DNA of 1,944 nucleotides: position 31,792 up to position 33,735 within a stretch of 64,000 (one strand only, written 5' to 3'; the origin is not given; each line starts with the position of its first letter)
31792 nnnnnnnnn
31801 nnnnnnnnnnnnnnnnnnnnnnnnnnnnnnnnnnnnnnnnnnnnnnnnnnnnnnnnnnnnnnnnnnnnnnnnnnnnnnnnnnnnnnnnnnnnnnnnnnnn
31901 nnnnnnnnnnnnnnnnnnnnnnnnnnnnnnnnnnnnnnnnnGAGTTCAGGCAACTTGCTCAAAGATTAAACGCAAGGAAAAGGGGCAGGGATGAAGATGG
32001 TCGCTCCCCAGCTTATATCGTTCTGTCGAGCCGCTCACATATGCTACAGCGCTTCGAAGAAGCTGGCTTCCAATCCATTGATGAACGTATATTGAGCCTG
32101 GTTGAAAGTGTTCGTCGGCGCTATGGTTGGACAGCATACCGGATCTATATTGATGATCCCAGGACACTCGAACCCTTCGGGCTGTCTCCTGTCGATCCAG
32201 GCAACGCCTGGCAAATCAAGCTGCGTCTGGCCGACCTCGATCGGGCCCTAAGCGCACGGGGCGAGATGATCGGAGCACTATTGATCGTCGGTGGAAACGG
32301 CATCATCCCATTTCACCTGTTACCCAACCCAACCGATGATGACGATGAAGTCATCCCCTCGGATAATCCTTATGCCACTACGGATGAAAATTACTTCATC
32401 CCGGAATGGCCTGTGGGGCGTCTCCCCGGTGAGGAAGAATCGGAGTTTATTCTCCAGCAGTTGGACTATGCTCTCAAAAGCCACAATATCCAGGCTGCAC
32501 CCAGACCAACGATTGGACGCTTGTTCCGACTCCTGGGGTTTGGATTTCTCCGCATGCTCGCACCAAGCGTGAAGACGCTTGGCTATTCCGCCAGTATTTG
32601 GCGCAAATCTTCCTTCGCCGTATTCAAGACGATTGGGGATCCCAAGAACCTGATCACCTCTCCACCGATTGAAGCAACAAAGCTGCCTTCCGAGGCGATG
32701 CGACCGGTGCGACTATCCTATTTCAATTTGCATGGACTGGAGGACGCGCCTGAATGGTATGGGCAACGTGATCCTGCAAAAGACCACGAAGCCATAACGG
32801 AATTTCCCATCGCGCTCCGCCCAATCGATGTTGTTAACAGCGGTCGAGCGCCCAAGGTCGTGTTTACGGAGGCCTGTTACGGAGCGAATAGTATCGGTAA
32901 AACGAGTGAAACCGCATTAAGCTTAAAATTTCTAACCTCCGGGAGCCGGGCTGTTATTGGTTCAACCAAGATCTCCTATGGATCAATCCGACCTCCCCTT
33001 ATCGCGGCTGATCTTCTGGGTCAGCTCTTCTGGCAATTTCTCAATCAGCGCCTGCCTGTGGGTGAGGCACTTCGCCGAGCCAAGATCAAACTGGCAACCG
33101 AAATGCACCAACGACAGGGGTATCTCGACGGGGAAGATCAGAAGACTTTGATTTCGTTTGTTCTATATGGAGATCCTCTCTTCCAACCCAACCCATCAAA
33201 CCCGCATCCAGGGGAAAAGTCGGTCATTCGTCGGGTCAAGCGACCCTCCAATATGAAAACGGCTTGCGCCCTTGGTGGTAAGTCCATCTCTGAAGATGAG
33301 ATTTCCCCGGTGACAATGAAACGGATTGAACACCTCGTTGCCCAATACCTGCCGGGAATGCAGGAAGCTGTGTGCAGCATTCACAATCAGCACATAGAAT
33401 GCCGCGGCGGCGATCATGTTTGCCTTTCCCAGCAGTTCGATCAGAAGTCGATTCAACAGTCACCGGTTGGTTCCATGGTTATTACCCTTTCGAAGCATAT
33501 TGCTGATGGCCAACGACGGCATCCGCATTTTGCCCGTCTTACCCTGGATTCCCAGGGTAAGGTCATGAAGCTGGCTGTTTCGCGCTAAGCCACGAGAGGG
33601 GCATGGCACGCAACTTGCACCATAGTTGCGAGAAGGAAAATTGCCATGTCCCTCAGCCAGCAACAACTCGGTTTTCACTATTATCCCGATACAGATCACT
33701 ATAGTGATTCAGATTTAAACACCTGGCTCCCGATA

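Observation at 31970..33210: Gingipain-like (C25-like) cysteine protease domain with an intact His/Cys dyad, fused to TPRs and apparently cytoplasmic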

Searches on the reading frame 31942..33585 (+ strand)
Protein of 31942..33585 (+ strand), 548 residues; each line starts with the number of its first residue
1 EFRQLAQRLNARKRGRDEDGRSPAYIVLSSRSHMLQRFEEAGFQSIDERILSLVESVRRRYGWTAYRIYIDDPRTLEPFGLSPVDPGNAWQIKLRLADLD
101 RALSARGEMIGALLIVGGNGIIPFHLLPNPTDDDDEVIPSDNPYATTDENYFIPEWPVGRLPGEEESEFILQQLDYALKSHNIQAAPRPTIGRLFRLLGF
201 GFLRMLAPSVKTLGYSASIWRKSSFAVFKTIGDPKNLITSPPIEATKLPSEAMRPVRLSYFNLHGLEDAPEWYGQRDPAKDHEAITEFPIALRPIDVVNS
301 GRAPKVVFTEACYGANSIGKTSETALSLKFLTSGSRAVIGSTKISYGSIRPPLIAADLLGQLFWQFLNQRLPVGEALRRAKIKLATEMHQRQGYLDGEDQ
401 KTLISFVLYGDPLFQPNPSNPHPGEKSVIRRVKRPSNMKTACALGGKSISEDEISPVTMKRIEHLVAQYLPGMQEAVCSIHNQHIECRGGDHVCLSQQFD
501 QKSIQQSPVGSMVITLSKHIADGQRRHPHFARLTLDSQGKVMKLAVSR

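Call 7: find_homologous_proteins(query=window:31942-33585:+, max_evalue=0.001)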
Query window:31942-33585:+ (548 aa): 3217 proteins with E <= 0.001 among 8000 candidates; the best 120 are listed.
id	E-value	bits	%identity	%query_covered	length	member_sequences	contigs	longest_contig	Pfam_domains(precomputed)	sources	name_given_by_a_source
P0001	0.0e+0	1252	100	100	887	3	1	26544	PF14559.13,PF13432.13,PF13428.13,PF01364.25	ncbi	-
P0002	0.0e+0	1094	85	100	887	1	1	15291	PF14559.13,PF13432.13,PF13428.13,PF01364.25,PF07719.24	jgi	jgi:tetratricopeptide (TPR) repeat protein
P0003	0.0e+0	1092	85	100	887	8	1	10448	PF14559.13,PF13432.13,PF13428.13,PF01364.25,PF07719.24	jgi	jgi:tetratricopeptide (TPR) repeat protein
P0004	0.0e+0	1080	83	100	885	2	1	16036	PF14559.13,PF13432.13,PF13428.13,PF01364.25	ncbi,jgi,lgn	jgi:tetratricopeptide (TPR) repeat protein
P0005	0.0e+0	1033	79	100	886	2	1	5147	PF01364.25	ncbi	-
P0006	0.0e+0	1025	80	100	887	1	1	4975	PF14559.13,PF13432.13,PF13428.13,PF01364.25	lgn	-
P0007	0.0e+0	1022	79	100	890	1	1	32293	PF14559.13,PF13432.13,PF13428.13,PF01364.25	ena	-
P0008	0.0e+0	1017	79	100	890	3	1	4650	PF14559.13,PF13432.13,PF13428.13,PF01364.25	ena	-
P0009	0.0e+0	1011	80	100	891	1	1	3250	PF13432.13,PF13428.13,PF01364.25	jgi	jgi:Flp pilus assembly protein TadD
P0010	1.0e-297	1006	78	100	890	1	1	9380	PF13432.13,PF01364.25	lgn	-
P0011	4.0e-295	998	78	100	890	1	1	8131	PF14559.13,PF13428.13,PF01364.25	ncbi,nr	ncbi:MAG: hypothetical protein E4G99_03805 [Anaerolineales bacterium]|nr:MAG: hypothetical protein E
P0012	1.4e-294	996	79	100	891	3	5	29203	PF14559.13,PF13432.13,PF13428.13,PF01364.25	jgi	jgi:tetratricopeptide (TPR) repeat protein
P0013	3.1e-294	995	79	100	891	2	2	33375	PF13432.13,PF13428.13,PF01364.25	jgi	jgi:tetratricopeptide (TPR) repeat protein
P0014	1.4e-293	992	77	100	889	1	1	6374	PF14559.13,PF13428.13,PF01364.25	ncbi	-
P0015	3.2e-253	859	67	100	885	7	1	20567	PF14559.13,PF13428.13,PF01364.25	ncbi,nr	ncbi:MAG: hypothetical protein MUO58_09475 [Anaerolineales bacterium]|nr:hypothetical protein [Anaer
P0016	1.9e-252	857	68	100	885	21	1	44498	PF14559.13,PF13428.13,PF01364.25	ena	-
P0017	5.6e-250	849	67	100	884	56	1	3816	PF14559.13,PF13428.13,PF01364.25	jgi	jgi:tetratricopeptide (TPR) repeat protein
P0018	5.9e-250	848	68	100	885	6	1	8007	PF01364.25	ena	-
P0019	2.7e-249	846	66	100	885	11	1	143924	PF14559.13,PF13428.13,PF01364.25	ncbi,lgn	-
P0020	4.3e-249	846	67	100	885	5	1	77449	PF13428.13,PF01364.25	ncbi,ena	-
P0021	6.1e-248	842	66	100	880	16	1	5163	PF01364.25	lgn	-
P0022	1.4e-247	841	67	100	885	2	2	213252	PF14559.13,PF13428.13,PF01364.25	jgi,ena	-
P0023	1.4e-247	841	66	100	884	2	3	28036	PF14559.13,PF13432.13,PF13428.13,PF01364.25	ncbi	-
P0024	2.3e-247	840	66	100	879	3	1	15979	PF14559.13,PF13432.13,PF13428.13,PF01364.25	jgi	jgi:tetratricopeptide (TPR) repeat protein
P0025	4.4e-247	839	66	100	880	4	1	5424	PF14559.13,PF13432.13,PF01364.25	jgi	jgi:tetratricopeptide (TPR) repeat protein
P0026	7.2e-247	838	67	100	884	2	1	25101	PF14559.13,PF13428.13,PF01364.25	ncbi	-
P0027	1.2e-246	838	66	100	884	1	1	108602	PF14559.13,PF13428.13,PF01364.25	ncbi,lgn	-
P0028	3.4e-245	833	65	98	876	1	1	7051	PF14559.13,PF01364.25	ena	-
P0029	4.8e-244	829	66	100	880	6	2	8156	PF14559.13,PF01364.25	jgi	jgi:tetratricopeptide (TPR) repeat protein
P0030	3.3e-241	820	64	100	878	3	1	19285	PF14559.13,PF13428.13,PF01364.25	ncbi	-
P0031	9.0e-241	818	65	100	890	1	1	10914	PF14559.13,PF01364.25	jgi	jgi:tetratricopeptide (TPR) repeat protein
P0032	1.8e-239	814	65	100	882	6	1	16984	PF01364.25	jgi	jgi:tetratricopeptide (TPR) repeat protein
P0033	5.5e-239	812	65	97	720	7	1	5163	PF01364.25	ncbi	ncbi:MAG: C25 family cysteine peptidase, partial [Anaerolineales bacterium]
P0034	1.7e-238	811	63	97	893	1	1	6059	PF14559.13,PF13432.13,PF01364.25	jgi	jgi:tetratricopeptide (TPR) repeat protein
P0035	4.6e-238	809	64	97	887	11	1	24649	PF14559.13,PF01364.25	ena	-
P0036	2.0e-237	807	62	100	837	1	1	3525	PF01364.25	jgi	jgi:hypothetical protein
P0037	1.3e-236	804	64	97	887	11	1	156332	PF14559.13,PF01364.25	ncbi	-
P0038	3.4e-235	800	63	97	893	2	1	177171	PF14559.13,PF13432.13,PF01364.25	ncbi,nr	ncbi:MAG: C25 family cysteine peptidase [Anaerolineales bacterium]|nr:C25 family cysteine peptidase 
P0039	1.4e-234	798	63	100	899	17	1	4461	PF01364.25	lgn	-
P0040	1.7e-234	797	64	100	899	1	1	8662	PF14559.13,PF13428.13,PF01364.25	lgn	-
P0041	2.0e-234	797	63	97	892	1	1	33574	PF14559.13,PF13432.13,PF01364.25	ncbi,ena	-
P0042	1.3e-232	791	64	100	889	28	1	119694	PF01364.25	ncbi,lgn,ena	-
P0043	2.1e-232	791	63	96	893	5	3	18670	PF14559.13,PF13428.13,PF01364.25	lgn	-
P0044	3.2e-230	783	62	100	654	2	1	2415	PF01364.25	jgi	jgi:hypothetical protein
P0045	7.3e-230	782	61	100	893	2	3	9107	PF01364.25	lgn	-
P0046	4.0e-228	776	63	100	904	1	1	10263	PF14559.13,PF13428.13,PF01364.25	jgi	jgi:tetratricopeptide (TPR) repeat protein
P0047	4.8e-227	773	61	100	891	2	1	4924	PF14559.13,PF13432.13,PF13428.13,PF01364.25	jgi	jgi:hypothetical protein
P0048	1.2e-226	772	62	100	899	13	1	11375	PF14559.13,PF13432.13,PF01364.25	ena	-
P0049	1.5e-225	768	62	100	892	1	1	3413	PF14559.13,PF13432.13,PF13428.13,PF01364.25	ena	-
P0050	1.5e-225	768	61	100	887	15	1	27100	PF01364.25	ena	-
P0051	1.9e-225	768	63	100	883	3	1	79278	PF14559.13,PF13432.13,PF01364.25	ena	-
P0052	7.9e-225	766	61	100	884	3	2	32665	PF01364.25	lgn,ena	-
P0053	8.3e-225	765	62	100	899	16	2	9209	PF13432.13,PF01364.25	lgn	-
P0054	2.9e-224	764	61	100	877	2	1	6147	PF01364.25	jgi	-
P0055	6.7e-224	763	61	100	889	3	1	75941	PF01364.25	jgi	jgi:hypothetical protein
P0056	7.2e-224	762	61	100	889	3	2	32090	PF01364.25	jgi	jgi:hypothetical protein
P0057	9.3e-224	762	60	100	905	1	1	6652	PF13428.13,PF01364.25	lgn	-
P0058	9.7e-224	762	62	100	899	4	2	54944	PF01364.25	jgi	-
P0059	1.9e-223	761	60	100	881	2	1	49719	PF01364.25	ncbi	ncbi:MAG: C25 family cysteine peptidase [Chloroflexota bacterium]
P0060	2.7e-223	760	62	100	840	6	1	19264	PF14559.13,PF01364.25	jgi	jgi:tetratricopeptide (TPR) repeat protein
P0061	2.9e-223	760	60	100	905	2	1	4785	PF14559.13,PF13428.13,PF01364.25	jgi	jgi:tetratricopeptide (TPR) repeat protein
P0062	6.4e-223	759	62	100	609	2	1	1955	PF01364.25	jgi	jgi:hypothetical protein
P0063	7.0e-223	759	61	100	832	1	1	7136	PF01364.25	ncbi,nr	ncbi:MAG TPA: hypothetical protein G4O11_13135, partial [Anaerolineae bacterium]|nr:hypothetical pro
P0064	8.3e-223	759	60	97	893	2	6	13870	PF14559.13,PF13432.13,PF13428.13,PF01364.25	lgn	-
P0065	1.2e-222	758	60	100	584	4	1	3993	PF01364.25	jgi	jgi:hypothetical protein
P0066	1.9e-222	758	61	100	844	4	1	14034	PF14559.13,PF13428.13,PF01364.25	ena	-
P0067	1.9e-222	758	60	100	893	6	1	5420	PF14559.13,PF01364.25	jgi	jgi:hypothetical protein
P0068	2.0e-222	758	61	100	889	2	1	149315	PF14559.13,PF13432.13,PF01364.25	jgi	jgi:tetratricopeptide (TPR) repeat protein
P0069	2.6e-222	757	62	100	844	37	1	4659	PF14559.13,PF13428.13,PF01364.25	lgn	-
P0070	6.1e-222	756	60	100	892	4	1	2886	PF14559.13,PF01364.25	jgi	jgi:hypothetical protein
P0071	8.0e-222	756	62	100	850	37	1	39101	PF14559.13,PF01364.25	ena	-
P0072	2.1e-221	754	59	100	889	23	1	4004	PF01364.25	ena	-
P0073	2.4e-221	754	60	100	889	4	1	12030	PF13432.13,PF01364.25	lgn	-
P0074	3.1e-221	754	62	100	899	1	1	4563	PF01364.25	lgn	-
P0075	3.7e-221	753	61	100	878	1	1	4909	PF14559.13,PF13432.13,PF01364.25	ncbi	-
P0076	4.8e-221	753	60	100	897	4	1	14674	PF13432.13,PF01364.25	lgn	-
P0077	6.6e-221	753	61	100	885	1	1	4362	PF01364.25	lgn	-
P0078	9.6e-221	752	61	100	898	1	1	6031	PF14559.13,PF13428.13,PF01364.25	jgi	jgi:Flp pilus assembly protein TadD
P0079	1.2e-220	752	62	100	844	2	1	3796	PF14559.13,PF01364.25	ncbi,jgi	-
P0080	1.6e-220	751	61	100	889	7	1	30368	PF14559.13,PF01364.25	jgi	jgi:hypothetical protein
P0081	1.7e-220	751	61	100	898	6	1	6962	PF01364.25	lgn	-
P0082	1.8e-220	751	62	100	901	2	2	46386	PF01364.25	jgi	jgi:hypothetical protein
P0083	1.9e-220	751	60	100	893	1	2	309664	PF14559.13,PF01364.25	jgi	jgi:hypothetical protein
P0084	2.2e-220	751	61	100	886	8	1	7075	PF14559.13,PF01364.25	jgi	jgi:hypothetical protein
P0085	3.1e-220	750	59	100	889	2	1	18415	PF13432.13,PF01364.25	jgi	jgi:tetratricopeptide (TPR) repeat protein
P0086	3.2e-220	750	59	100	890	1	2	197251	PF14559.13,PF01364.25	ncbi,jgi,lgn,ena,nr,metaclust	ncbi:MAG: hypothetical protein AMJ88_00600 [Anaerolineae bacterium SM23_ 63]|nr:MAG: hypothetical pr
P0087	4.0e-220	750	61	100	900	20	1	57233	PF14559.13,PF13432.13,PF13428.13,PF01364.25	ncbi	-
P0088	5.2e-220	750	61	100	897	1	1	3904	PF14559.13,PF13428.13,PF01364.25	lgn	-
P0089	2.5e-219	747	60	100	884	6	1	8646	PF01364.25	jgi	jgi:hypothetical protein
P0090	5.1e-219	746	60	100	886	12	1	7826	PF14559.13,PF01364.25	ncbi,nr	ncbi:MAG TPA: C25 family cysteine peptidase [Anaerolineales bacterium]|nr:C25 family cysteine peptid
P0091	5.1e-219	746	61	100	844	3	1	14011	PF14559.13,PF01364.25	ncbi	-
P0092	5.8e-219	746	60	100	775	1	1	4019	PF01364.25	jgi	jgi:hypothetical protein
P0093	6.6e-219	746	62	100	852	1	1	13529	PF14559.13,PF01364.25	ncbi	-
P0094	2.3e-218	744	61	100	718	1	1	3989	PF14559.13,PF01364.25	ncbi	ncbi:MAG: C25 family cysteine peptidase, partial [Anaerolineales bacterium]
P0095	2.8e-218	744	60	100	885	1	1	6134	PF14559.13,PF01364.25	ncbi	-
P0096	5.0e-218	743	61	100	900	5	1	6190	PF14559.13,PF13432.13,PF13428.13,PF01364.25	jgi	-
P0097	5.8e-218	743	60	100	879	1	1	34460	PF01364.25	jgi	jgi:hypothetical protein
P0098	1.3e-217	742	60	100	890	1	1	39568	PF01364.25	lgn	-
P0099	1.7e-217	741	59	100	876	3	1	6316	PF14559.13,PF13428.13,PF01364.25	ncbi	-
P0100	1.9e-217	741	61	100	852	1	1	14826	PF14559.13,PF01364.25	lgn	-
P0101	1.9e-217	741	61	100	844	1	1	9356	PF14559.13,PF01364.25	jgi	jgi:hypothetical protein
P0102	2.7e-217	741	61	100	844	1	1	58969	PF14559.13,PF01364.25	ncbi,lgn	ncbi:MAG: C25 family cysteine peptidase [Anaerolineales bacterium]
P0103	3.3e-217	740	60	100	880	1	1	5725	PF14559.13,PF13428.13,PF01364.25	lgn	-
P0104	5.6e-217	740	59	100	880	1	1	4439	PF14559.13,PF13432.13,PF13428.13,PF01364.25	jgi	jgi:tetratricopeptide (TPR) repeat protein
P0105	6.7e-217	739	59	100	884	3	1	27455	PF14559.13,PF01364.25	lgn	-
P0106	1.3e-216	738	61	100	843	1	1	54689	PF14559.13,PF01364.25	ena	-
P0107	3.5e-216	737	59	100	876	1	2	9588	PF14559.13,PF13428.13,PF01364.25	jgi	jgi:Flp pilus assembly protein TadD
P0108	3.9e-216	737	57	100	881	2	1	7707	PF14559.13,PF01364.25,PF14561.13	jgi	jgi:tetratricopeptide (TPR) repeat protein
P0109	4.2e-216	737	61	100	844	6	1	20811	PF14559.13,PF13428.13,PF01364.25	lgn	-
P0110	4.9e-216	737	60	100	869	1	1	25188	PF01364.25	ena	-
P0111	5.9e-216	736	61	100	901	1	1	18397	PF01364.25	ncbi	-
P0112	9.6e-216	736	59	100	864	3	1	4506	PF14559.13,PF13428.13,PF01364.25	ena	-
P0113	3.5e-215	734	59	100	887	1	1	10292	PF14559.13,PF01364.25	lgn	-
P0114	4.7e-215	733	58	100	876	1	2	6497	PF14559.13,PF01364.25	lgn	-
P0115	7.0e-215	733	59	100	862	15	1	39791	PF13428.13,PF01364.25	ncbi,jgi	ncbi:MAG TPA: hypothetical protein VGA52_15420 [Anaerolineales bacterium]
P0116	1.5e-214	732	60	100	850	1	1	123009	PF14559.13,PF13428.13,PF01364.25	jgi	jgi:tetratricopeptide (TPR) repeat protein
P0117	2.1e-214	731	58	100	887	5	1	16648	PF14559.13,PF01364.25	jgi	jgi:tetratricopeptide (TPR) repeat protein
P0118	8.3e-214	729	60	100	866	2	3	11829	PF14559.13,PF01364.25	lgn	-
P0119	1.3e-213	729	58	100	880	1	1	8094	PF13432.13,PF01364.25,PF14561.13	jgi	jgi:tetratricopeptide (TPR) repeat protein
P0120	1.9e-213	728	59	100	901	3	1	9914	PF14559.13,PF01364.25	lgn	-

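Call 17: find_encoding_contigs(protein=P0083, flank=8000, max_places=2)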
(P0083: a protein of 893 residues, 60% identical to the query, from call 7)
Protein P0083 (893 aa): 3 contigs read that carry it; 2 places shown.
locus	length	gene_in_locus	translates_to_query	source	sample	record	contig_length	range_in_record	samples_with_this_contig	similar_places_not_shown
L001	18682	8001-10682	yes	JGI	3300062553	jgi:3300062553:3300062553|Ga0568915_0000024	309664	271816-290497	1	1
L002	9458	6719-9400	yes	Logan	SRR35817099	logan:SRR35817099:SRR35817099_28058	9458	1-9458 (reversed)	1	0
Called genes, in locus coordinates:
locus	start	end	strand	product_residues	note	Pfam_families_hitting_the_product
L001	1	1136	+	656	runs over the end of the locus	PF00989:PAS, PF08448:PAS_4, PF13188:PAS_8 (weak), PF13426:PAS_9, PF00512:HisKA, PF02518:HATPase_c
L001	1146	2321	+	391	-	PF00072:Response_reg, PF00158:Sigma54_activat, PF01078:Mg_chelatase (faint), PF14532:Sigma54_activ_2, PF07724:AAA_2, PF07728:AAA_5, PF25601:AAA_lid_14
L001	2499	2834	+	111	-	-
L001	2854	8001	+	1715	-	-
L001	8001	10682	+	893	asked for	PF14559:TPR_19 (faint), PF01364:Peptidase_C25 (faint)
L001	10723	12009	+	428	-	-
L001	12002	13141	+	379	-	PF00091:Tubulin, PF12327:FtsZ_C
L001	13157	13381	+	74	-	-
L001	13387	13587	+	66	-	-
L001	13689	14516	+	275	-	-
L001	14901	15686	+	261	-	PF00497:SBP_bac_3, PF10613:Lig_chan-Glu_bd (weak)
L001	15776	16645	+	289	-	PF00528:BPD_transp_1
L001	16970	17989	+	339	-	PF02504:FA_synthesis, PF01515:PTA_PTB (weak)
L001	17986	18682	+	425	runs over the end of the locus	PF00109:ketoacyl-synt, PF02801:Ketoacyl-synt_C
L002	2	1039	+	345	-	?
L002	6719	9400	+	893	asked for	PF14559:TPR_19 (faint), PF01364:Peptidase_C25 (faint)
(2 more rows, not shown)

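Call 24: search_protein_representatives(protein=window:31942-33585:+)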
Query: 548 residues. Proteins with E-value up to 0.001 (for the whole library): 1453; up to 1e-10: 932; up to 1e-30: 422. The best 150 are listed.
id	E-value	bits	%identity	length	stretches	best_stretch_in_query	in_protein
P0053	2.6e-225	765.4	62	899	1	1-548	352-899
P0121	1.7e-206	703.4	57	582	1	1-548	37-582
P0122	2.1e-205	699.7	62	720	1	1-493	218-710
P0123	3.4e-188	643.0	54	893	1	2-548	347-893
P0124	6.0e-180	615.8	53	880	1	1-548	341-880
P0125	2.0e-172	591.0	53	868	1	1-548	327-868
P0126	3.1e-165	567.2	52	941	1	15-548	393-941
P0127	3.8e-161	553.7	51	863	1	22-548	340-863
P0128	3.9e-160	550.4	50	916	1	18-548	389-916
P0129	8.1e-155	532.8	50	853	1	2-548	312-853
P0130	1.5e-153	528.6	49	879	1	3-548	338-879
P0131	1.2e-151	522.4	52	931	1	18-548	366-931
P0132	1.5e-151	522.0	50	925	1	5-548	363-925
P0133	5.6e-150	516.8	47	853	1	1-548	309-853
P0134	4.1e-148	510.7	47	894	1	17-548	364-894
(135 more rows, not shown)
